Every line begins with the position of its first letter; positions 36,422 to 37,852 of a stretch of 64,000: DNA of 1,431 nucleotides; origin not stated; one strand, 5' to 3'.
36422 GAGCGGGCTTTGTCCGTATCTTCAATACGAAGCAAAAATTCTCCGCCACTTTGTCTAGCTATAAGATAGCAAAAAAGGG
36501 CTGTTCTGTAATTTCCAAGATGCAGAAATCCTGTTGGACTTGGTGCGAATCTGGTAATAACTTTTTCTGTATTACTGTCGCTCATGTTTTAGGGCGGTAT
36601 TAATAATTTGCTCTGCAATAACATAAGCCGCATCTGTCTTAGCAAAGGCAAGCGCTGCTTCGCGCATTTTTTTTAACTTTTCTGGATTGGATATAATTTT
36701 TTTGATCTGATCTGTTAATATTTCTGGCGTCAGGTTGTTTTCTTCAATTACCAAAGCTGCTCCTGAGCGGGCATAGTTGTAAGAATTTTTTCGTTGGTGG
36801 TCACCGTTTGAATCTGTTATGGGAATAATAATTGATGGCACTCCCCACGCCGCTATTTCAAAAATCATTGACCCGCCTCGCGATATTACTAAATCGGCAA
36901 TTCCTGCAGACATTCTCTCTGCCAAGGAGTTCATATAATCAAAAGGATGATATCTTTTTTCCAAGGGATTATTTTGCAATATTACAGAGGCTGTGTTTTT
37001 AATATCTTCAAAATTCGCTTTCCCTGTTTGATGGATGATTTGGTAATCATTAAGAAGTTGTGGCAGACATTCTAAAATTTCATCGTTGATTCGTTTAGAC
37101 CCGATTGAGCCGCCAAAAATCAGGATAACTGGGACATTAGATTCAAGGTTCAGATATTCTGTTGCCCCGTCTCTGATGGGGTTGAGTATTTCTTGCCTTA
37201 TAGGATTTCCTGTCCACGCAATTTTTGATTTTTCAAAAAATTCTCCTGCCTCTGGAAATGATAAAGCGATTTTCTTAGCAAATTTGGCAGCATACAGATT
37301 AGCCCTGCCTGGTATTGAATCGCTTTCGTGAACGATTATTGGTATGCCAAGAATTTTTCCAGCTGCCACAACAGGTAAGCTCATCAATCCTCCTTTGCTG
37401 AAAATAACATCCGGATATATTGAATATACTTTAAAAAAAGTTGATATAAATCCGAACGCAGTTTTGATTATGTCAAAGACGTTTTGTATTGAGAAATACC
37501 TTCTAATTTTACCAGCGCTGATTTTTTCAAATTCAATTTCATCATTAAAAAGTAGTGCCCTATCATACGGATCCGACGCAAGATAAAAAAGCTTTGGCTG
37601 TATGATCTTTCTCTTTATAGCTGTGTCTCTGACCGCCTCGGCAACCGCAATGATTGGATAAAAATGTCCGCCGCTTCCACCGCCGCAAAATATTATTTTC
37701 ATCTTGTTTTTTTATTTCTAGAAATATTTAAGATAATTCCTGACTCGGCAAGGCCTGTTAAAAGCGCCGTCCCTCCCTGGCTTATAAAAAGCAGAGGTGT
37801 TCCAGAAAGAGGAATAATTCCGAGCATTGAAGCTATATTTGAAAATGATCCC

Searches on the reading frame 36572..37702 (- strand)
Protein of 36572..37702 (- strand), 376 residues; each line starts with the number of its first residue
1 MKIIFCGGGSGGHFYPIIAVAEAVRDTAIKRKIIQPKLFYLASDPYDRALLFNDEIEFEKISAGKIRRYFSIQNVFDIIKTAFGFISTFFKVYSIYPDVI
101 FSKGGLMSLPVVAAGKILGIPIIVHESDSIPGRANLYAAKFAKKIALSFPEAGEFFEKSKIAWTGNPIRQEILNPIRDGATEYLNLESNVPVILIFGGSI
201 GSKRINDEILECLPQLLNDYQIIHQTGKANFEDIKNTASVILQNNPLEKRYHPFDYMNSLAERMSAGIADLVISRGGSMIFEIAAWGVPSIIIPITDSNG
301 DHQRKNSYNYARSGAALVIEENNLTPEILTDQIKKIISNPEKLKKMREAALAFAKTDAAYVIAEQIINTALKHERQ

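Call 87: search_protein_families(library=pfam, proteins=[window:36572-37702:-], max_evalue=0.00001)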
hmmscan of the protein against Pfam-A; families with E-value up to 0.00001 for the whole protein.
window:36572-37702:- (376 aa): 2 families
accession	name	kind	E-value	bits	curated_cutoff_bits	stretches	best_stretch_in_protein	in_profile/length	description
PF04101.22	Glyco_tran_28_C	-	5.3e-35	121.3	22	1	192-359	1-163/166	Glycosyltransferase family 28 C-terminal domain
PF03033.26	Glyco_transf_28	-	4.8e-27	95.2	26.2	1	3-146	1-138/139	Glycosyltransferase family 28 N-terminal domain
